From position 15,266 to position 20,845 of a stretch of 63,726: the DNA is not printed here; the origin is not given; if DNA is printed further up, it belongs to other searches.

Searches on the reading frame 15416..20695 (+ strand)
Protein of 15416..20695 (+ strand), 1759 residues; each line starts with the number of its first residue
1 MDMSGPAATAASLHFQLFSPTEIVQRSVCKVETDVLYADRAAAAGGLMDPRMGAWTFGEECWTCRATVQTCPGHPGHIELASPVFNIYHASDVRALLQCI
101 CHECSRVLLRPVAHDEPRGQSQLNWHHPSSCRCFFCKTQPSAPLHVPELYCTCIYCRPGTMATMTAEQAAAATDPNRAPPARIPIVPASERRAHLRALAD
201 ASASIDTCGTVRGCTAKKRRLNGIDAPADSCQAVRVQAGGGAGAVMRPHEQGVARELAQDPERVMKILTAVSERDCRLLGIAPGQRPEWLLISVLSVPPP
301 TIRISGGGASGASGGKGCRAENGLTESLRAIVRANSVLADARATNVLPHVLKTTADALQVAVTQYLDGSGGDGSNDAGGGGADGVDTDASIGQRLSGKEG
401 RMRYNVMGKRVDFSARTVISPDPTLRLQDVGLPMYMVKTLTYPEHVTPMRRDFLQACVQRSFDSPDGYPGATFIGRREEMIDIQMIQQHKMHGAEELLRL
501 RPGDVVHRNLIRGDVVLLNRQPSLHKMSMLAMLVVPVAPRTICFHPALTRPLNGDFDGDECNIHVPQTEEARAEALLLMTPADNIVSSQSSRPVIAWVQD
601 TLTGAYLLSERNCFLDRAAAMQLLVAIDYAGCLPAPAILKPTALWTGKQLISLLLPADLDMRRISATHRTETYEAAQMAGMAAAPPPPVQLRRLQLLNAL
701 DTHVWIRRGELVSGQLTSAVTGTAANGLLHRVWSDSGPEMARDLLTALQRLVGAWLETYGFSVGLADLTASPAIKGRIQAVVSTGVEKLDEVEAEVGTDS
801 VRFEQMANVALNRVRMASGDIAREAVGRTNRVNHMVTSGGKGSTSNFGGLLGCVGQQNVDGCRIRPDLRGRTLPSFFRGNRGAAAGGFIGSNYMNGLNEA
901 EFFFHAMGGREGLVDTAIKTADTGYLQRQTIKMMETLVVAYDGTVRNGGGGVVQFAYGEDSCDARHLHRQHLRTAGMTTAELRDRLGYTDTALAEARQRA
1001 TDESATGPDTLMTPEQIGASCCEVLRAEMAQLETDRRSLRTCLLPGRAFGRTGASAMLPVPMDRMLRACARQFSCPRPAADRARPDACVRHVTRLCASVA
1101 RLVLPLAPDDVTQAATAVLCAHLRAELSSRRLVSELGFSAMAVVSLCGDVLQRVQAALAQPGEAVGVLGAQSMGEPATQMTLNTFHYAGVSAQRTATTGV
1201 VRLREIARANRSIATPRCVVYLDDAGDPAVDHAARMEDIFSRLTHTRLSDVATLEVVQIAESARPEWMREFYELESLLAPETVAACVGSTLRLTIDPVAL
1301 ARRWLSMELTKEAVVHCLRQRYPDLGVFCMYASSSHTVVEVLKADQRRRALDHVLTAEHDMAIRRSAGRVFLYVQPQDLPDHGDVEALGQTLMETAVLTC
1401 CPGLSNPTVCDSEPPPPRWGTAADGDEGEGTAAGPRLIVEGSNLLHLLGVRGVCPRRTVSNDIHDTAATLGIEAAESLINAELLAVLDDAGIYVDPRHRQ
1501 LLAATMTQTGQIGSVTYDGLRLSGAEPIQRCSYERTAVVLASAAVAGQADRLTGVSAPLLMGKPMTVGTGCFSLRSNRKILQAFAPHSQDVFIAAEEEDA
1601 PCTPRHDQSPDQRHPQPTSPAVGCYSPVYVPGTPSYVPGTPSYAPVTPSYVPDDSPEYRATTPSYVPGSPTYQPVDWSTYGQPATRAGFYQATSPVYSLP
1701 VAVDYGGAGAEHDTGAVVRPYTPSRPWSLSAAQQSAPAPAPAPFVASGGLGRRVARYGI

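Call 81: find_homologous_proteins(query=window:15416-20695:+)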
Query window:15416-20695:+ (1759 aa): 1260 proteins with E <= 0.001 among 8000 candidates; the best 120 are listed.
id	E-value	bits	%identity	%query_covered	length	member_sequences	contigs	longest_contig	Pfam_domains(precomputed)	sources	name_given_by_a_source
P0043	0.0e+0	4017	100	100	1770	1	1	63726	PF04992.20,PF04998.23,PF00623.26,PF04983.24,PF05000.23,PF04997.18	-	-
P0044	3.9e-230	785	34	85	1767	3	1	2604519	PF04990.18,PF04992.20,PF04998.23,PF00623.26,PF05001.19,PF04983.24,PF05000.23,PF04997.18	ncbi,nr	ncbi:probable DNA-directed RNA polymerase II subunit RPB1 [Coccomyxa sp. Obi]|nr:probable DNA-direct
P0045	1.3e-218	747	33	86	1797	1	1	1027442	PF04990.18,PF04992.20,PF04998.23,PF00623.26,PF05001.19,PF04983.24,PF05000.23,PF04997.18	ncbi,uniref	ncbi:hypothetical protein WJX81_002541 [Elliptochloris bilobata]|uniref:DNA-directed RNA polymerase 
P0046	6.1e-217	741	36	55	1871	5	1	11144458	PF04990.18,PF04992.20,PF04998.23,PF00623.26,PF05001.19,PF04983.24,PF05000.23,PF04997.18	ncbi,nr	ncbi:hypothetical protein OEZ86_010790 [Tetradesmus obliquus]|nr:hypothetical protein OEZ86_010790 [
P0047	6.2e-215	735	32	82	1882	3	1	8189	PF04990.18,PF04992.20,PF04998.23,PF00623.26,PF05001.19,PF04983.24,PF05000.23,PF04997.18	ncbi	ncbi:17477_t:CDS:2, partial [Acaulospora morrowiae]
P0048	2.7e-214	732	29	97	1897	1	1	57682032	PF04990.18,PF04992.20,PF04998.23,PF00623.26,PF05001.19,PF04983.24,PF05000.23,PF04997.18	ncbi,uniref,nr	ncbi:unnamed protein product [Ceutorhynchus assimilis]|uniref:DNA-directed RNA polymerase subunit n=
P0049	4.1e-214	732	33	80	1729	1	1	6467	PF04990.18,PF04992.20,PF04998.23,PF00623.26,PF05001.19,PF04983.24,PF05000.23,PF04997.18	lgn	-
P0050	5.8e-213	728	31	97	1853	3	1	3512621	PF04990.18,PF04992.20,PF04998.23,PF00623.26,PF05001.19,PF04983.24,PF05000.23,PF04997.18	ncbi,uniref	ncbi:unnamed protein product, partial [Mesorhabditis belari]|uniref:DNA-directed RNA polymerase subu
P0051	1.4e-212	727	34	69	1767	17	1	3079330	PF04990.18,PF04992.20,PF04998.23,PF00623.26,PF05001.19,PF04983.24,PF05000.23,PF04997.18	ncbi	ncbi:hypothetical protein WJX82_000334 [Trebouxia sp. C0006]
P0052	1.6e-212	727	31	94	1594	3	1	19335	PF04990.18,PF04992.20,PF04998.23,PF00623.26,PF05001.19,PF04983.24,PF05000.23,PF04997.18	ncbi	ncbi:hypothetical protein OXX59_002068, partial [Metschnikowia pulcherrima]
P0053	1.6e-212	726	32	88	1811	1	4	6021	PF04990.18,PF04992.20,PF04998.23,PF00623.26,PF05001.19,PF04983.24,PF05000.23,PF04997.18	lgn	-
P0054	1.8e-211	723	33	75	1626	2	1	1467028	PF04990.18,PF04992.20,PF04998.23,PF00623.26,PF04983.24,PF05000.23,PF04997.18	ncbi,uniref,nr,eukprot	ncbi:DNA-directed RNA polymerase II [Chloropicon primus]|uniref:DNA-directed RNA polymerase subunit 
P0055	1.3e-210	720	31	89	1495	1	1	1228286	PF04990.18,PF04992.20,PF04998.23,PF00623.26,PF04983.24,PF05000.23,PF04997.18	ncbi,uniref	ncbi:hypothetical protein BaRGS_00021880 [Batillaria attramentaria]|uniref:DNA-directed RNA polymera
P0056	7.4e-210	718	29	97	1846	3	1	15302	PF04990.18,PF04992.20,PF04998.23,PF00623.26,PF05001.19,PF04983.24,PF05000.23,PF04997.18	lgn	-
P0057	4.4e-209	715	30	95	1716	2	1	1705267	PF04990.18,PF04992.20,PF04998.23,PF00623.26,PF05001.19,PF04983.24,PF05000.23,PF04997.18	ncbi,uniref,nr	ncbi:DNA-directed RNA polymerase II subunit RPB1 [Cyberlindnera fabianii]|uniref:DNA-directed RNA po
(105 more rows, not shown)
